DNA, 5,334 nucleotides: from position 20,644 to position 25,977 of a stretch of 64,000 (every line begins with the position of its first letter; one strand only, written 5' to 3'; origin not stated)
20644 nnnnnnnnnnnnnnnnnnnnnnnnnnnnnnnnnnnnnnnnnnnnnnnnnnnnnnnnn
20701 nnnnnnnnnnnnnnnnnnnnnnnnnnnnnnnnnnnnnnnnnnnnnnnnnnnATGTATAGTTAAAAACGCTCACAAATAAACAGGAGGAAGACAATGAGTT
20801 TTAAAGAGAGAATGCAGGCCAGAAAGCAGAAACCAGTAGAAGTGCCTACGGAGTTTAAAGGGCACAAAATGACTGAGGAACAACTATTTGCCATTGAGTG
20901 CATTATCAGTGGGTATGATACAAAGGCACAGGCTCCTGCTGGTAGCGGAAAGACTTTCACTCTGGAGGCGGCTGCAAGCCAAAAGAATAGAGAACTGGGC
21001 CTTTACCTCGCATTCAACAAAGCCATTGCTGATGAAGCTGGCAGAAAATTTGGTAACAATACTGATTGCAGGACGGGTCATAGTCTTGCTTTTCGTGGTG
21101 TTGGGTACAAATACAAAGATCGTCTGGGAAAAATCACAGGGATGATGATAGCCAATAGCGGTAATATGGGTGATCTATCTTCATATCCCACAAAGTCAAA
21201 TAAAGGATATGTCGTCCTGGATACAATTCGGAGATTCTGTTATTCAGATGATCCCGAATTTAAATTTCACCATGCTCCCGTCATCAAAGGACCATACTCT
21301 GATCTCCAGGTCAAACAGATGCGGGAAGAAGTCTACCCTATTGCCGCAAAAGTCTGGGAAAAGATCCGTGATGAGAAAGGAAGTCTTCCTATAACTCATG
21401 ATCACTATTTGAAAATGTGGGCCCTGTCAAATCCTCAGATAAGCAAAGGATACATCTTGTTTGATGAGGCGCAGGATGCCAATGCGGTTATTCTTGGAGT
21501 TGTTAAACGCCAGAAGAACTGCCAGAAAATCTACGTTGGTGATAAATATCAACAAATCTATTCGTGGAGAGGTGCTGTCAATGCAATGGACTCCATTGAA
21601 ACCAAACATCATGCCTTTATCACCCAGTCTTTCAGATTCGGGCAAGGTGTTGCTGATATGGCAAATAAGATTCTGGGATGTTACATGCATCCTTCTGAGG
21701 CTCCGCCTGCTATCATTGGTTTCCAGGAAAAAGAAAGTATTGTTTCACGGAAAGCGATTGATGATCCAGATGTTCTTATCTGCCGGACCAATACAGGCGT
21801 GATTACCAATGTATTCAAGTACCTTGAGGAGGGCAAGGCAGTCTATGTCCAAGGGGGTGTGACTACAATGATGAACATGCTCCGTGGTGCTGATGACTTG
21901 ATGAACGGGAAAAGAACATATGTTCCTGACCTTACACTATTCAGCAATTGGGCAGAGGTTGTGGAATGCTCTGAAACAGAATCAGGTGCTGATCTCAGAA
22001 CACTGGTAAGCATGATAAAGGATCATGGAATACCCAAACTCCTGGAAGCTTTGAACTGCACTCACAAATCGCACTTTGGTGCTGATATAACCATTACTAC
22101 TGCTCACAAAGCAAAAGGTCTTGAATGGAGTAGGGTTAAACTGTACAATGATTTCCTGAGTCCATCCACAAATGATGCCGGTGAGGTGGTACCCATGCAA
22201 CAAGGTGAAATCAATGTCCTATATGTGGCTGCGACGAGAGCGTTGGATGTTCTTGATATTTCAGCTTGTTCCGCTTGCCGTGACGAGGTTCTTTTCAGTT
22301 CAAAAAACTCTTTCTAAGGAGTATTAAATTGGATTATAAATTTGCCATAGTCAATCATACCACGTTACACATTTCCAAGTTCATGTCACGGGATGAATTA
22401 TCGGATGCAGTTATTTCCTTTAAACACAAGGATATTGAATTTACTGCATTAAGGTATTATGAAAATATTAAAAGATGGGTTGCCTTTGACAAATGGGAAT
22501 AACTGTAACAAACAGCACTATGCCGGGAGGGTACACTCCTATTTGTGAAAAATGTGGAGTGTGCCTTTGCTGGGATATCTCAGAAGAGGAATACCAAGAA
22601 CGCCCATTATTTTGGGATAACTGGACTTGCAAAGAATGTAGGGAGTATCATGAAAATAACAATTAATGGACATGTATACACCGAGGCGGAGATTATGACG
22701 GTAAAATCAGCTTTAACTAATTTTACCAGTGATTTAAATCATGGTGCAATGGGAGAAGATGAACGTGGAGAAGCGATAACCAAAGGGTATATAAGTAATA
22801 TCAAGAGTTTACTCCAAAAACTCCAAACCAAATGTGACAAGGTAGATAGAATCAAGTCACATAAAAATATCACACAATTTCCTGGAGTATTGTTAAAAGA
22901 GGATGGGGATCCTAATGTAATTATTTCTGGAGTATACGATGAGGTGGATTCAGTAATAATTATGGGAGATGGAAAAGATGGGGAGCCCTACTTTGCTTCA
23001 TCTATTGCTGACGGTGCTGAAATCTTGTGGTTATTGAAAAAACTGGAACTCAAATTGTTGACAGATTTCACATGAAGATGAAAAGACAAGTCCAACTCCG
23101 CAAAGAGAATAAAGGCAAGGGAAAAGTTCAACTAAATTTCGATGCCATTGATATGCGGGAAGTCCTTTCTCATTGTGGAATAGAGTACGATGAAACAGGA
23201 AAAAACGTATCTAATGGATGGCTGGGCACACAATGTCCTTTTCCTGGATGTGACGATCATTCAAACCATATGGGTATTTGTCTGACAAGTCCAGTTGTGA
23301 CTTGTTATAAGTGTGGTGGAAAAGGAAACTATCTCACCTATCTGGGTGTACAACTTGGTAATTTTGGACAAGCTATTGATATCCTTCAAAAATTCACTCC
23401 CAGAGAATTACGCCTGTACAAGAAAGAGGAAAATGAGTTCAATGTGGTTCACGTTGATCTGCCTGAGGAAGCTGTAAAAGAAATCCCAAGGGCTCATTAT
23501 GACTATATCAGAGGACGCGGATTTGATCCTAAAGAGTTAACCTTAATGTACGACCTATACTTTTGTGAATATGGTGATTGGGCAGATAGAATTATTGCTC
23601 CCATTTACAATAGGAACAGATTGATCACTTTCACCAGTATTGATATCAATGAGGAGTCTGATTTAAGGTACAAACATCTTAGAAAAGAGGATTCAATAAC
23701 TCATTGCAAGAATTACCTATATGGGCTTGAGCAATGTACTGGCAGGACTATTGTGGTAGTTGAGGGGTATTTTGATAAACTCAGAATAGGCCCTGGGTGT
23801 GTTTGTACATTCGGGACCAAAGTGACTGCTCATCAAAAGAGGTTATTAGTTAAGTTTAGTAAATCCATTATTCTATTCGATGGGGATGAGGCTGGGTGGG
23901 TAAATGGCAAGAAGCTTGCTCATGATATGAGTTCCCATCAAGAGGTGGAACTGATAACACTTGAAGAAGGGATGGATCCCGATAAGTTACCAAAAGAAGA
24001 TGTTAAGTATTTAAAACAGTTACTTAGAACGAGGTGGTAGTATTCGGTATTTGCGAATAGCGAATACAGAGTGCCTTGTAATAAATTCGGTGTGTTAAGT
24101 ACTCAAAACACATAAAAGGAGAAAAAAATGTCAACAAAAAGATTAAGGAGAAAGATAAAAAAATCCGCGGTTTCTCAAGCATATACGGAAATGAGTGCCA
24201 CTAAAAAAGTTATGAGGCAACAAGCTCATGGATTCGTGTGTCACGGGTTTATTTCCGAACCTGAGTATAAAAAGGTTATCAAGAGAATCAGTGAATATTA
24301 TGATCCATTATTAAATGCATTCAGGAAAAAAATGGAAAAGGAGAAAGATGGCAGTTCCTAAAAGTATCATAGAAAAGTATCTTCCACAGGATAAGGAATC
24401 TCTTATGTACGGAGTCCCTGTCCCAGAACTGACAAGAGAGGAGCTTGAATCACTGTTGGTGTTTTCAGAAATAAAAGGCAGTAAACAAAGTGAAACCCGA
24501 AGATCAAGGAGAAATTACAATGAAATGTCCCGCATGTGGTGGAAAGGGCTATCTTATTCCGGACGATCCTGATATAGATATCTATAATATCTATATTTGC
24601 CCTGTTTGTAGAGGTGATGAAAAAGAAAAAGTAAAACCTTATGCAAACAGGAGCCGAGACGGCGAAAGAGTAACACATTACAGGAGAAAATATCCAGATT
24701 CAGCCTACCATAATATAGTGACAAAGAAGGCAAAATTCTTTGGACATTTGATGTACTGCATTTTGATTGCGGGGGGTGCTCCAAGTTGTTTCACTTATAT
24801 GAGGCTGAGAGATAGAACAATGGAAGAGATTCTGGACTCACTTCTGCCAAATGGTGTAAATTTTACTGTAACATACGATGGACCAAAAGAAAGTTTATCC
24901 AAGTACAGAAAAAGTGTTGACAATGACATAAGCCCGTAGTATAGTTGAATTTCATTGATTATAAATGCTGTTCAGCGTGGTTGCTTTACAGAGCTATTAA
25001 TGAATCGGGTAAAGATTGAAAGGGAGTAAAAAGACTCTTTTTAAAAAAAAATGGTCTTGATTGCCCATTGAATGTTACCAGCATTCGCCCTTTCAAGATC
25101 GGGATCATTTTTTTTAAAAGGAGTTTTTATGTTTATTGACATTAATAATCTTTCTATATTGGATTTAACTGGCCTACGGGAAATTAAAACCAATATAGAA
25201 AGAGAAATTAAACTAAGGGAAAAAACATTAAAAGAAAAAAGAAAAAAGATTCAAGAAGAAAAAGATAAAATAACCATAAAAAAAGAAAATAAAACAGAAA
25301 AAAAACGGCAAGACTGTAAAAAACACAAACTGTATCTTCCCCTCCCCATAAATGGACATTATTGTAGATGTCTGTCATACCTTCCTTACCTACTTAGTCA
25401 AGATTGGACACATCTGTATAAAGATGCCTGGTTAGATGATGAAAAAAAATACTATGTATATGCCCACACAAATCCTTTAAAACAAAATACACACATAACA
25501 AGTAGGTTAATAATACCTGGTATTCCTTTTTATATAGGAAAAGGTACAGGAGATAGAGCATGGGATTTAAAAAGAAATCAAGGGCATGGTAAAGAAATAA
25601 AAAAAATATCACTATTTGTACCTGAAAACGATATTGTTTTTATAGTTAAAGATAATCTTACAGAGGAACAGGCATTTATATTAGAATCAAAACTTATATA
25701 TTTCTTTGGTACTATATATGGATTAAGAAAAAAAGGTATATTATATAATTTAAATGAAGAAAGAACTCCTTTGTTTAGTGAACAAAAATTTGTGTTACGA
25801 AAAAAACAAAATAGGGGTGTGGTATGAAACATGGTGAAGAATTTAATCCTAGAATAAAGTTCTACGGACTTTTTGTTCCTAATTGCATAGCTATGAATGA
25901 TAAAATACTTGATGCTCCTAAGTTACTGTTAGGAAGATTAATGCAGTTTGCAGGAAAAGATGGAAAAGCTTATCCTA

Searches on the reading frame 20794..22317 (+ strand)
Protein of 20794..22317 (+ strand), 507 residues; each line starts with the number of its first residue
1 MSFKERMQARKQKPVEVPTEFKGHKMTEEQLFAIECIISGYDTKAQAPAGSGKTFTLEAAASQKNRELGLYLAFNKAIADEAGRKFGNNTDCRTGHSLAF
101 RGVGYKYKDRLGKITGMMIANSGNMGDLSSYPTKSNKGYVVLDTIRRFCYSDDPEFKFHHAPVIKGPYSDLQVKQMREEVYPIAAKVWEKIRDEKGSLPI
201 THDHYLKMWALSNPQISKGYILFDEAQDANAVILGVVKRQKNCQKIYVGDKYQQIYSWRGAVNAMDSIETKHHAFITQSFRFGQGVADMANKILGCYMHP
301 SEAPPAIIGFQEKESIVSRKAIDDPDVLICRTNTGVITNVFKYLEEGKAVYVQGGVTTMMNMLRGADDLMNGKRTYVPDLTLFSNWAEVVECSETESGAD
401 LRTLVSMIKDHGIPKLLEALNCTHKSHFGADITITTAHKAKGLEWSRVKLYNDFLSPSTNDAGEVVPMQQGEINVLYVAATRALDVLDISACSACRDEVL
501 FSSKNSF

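Call 10: search_protein_families(library=phrogs, proteins=[window:20794-22317:+])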
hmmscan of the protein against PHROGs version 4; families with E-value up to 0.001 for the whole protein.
window:20794-22317:+ (507 aa): 1 family
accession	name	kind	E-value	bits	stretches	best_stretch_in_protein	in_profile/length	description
phrog_1967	-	DNA, RNA and nucleotide metabolism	1.4e-93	315.9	1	16-494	143-671/776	DNA helicase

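Call 11: search_protein_families(library=pfam, proteins=[window:20794-22317:+], max_evalue=0.01)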
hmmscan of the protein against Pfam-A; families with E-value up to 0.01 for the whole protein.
window:20794-22317:+ (507 aa): 7 families
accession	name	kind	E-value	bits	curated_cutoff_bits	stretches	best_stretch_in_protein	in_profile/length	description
PF00580.27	UvrD-helicase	-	1.1e-09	38.8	23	1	219-263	214-260/271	UvrD/REP helicase N-terminal domain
PF13361.12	UvrD_C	-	3.5e-09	37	25.6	1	379-493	240-349/350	UvrD-like helicase C-terminal domain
PF13538.12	UvrD_C_2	-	3.1e-05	24.2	27.4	1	432-483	2-45/52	UvrD-like helicase C-terminal domain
PF00270.35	DEAD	-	3.6e-05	24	26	1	28-146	2-127/167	DEAD/DEAH box helicase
PF01443.25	Viral_helicase1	-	0.00014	22.2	21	0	421-487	172-224/228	Viral superfamily 1 RNA helicase core domain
PF13245.12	AAA_19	-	0.001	19.7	25.1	1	47-257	18-132/134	AAA domain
PF13604.12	AAA_30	-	0.0017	18.6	27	1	26-90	2-70/191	AAA domain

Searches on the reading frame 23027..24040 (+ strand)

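Call 25: search_protein_families(library=phrogs, proteins=[window:23027-24040:+], max_evalue=0.001)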
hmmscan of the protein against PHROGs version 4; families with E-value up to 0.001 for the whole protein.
window:23027-24040:+ (337 aa): 3 families
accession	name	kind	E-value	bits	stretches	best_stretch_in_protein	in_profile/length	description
phrog_47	-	DNA, RNA and nucleotide metabolism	7.8e-32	111.7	1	18-327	7-327/947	DNA primase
phrog_6444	-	DNA, RNA and nucleotide metabolism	7e-17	62.4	1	184-325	199-354/577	DNA primase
phrog_239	-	DNA, RNA and nucleotide metabolism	3.5e-09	37.2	1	39-318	11-292/801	DNA primase/helicase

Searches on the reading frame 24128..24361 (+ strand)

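Call 76: search_protein_families(library=pfam, proteins=[window:24128-24361:+], max_evalue=0.05)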
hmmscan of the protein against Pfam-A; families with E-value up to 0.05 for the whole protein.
window:24128-24361:+ (77 aa): 2 families
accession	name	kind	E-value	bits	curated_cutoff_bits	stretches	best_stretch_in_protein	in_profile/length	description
PF17177.10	PPR_long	-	0.017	14.9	27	1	9-73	79-142/211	Pentacotripeptide-repeat region of PRORP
PF22814.2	WelO5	-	0.044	13.8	27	1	15-67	6-58/277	Carrier-protein-independent halogenase WelO5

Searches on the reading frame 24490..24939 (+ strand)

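Call 25: search_protein_families(library=phrogs, proteins=[window:24490-24939:+], max_evalue=0.001)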
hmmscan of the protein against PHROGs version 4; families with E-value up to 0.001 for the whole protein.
window:24490-24939:+ (149 aa): 1 family
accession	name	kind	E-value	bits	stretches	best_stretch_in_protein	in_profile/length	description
phrog_6060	-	transcription regulation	0.00044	21.1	1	11-42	14-45/61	anti-termination protein Q-like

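Call 76: search_protein_families(library=pfam, proteins=[window:24490-24939:+], max_evalue=0.05)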
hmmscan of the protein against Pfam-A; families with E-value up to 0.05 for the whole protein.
window:24490-24939:+ (149 aa): 4 families
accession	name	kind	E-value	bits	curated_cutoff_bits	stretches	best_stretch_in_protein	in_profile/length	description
PF00684.25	DnaJ_CXXCXGXG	-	0.02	15.6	32.7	0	9-42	40-63/65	DnaJ central domain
PF15777.11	Anti-TRAP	-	0.038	14.4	32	0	3-23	24-43/59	Tryptophan RNA-binding attenuator protein inhibitory protein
PF08273.17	Zn_Ribbon_Prim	-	0.041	14.6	23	0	12-20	5-13/37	Zinc-binding domain of primase-helicase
PF23543.1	DUF6688_C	-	0.047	14.2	25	0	34-82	3-51/112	DUF6688 C-terminal domain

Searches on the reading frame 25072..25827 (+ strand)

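Call 10: search_protein_families(library=phrogs, proteins=[window:25072-25827:+])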
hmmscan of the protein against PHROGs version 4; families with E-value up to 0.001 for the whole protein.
window:25072-25827:+ (251 aa): 2 families
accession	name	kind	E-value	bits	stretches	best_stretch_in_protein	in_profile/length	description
phrog_15526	-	unknown function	0.00034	21.7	1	151-228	15-79/168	-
phrog_5356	-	unknown function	0.00096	19.6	0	123-213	12-100/255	-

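Call 11: search_protein_families(library=pfam, proteins=[window:25072-25827:+], max_evalue=0.01)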
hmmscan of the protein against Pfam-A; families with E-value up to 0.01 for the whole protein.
window:25072-25827:+ (251 aa): 0 families

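Call 76: search_protein_families(library=pfam, proteins=[window:25072-25827:+], max_evalue=0.05)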
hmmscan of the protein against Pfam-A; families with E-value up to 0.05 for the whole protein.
window:25072-25827:+ (251 aa): 0 families
